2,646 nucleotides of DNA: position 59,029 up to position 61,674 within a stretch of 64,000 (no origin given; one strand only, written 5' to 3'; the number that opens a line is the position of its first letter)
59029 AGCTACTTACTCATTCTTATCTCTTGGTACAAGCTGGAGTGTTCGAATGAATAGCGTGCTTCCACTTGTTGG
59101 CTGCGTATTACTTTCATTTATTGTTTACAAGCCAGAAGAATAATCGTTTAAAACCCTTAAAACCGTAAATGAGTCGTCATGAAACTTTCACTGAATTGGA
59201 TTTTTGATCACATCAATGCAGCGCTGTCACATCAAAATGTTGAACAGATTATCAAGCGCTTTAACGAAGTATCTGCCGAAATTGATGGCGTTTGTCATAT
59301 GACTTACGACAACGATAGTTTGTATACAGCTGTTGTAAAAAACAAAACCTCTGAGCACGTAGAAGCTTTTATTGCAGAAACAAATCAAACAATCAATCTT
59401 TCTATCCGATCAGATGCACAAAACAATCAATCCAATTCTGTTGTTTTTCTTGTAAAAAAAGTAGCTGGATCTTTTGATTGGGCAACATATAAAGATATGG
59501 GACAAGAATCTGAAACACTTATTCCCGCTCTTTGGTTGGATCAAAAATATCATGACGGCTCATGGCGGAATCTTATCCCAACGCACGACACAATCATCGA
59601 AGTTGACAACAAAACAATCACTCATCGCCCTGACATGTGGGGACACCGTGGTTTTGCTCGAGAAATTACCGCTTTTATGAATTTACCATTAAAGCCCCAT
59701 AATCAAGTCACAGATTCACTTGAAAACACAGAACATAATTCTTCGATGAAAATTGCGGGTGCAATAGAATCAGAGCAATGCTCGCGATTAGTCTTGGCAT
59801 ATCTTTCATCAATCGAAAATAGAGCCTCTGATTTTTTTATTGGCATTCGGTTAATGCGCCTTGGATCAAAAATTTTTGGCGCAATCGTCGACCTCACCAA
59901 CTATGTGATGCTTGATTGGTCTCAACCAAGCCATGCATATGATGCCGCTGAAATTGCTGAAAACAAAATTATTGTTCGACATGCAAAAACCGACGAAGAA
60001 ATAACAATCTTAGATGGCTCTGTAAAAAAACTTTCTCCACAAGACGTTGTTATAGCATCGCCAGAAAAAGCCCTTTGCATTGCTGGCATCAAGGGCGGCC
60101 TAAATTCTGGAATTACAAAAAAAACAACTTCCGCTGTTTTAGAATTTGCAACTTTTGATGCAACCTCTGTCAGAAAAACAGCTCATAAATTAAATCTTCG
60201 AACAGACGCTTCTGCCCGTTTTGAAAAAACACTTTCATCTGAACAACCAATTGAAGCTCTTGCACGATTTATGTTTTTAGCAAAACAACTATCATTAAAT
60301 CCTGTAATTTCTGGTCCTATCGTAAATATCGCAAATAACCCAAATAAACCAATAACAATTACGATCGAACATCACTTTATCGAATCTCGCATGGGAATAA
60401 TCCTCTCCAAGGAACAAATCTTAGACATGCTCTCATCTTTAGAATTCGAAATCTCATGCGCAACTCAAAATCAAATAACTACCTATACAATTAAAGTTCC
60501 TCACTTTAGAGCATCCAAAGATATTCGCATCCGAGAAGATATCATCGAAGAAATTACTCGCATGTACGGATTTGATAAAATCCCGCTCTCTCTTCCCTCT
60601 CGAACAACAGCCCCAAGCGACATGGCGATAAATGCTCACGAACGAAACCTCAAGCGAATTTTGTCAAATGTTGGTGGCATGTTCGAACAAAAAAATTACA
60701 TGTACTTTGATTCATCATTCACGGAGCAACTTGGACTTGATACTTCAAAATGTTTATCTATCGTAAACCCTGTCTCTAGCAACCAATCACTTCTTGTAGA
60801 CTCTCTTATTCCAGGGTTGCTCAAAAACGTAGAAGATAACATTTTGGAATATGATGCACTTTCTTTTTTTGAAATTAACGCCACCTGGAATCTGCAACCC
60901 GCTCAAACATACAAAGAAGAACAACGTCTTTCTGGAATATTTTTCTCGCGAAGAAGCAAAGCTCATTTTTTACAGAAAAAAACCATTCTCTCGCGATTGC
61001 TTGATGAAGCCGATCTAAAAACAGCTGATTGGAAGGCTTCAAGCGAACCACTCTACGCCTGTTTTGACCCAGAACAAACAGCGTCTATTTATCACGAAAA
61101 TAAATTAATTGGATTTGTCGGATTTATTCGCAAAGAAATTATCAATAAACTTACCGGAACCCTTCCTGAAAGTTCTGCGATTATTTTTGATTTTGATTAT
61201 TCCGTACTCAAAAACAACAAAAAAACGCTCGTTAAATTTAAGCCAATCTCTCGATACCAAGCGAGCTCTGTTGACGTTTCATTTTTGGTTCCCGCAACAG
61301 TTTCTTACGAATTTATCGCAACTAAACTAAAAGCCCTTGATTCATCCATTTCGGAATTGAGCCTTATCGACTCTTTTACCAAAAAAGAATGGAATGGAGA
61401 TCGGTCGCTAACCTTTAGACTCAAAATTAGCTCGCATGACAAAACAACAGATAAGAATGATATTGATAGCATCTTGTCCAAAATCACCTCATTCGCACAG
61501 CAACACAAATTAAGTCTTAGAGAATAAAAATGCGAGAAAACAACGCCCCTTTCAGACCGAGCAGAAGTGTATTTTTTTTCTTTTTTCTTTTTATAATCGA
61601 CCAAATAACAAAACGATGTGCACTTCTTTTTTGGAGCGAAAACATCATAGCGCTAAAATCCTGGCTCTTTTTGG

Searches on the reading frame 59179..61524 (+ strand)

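Call 48: search_protein_families(library=pfam, proteins=[window:59179-61524:+], max_evalue=0.0001)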
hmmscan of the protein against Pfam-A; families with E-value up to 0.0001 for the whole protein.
window:59179-61524:+ (782 aa): 4 families
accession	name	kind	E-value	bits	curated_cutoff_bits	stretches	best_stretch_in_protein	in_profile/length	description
PF03483.22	B3_4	-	2.6e-44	151.3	29.3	1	200-369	1-170/174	B3/4 domain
PF17759.6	tRNA_synthFbeta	-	4.2e-22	79.1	22.4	1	468-658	1-201/214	Phenylalanyl tRNA synthetase beta chain CLM domain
PF03484.21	B5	-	1.1e-14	54.8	28.6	1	394-465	1-67/67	tRNA synthetase B5 domain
PF03147.19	FDX-ACB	-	1.1e-10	42.2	31.1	1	691-781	1-94/94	Ferredoxin-fold anticodon binding domain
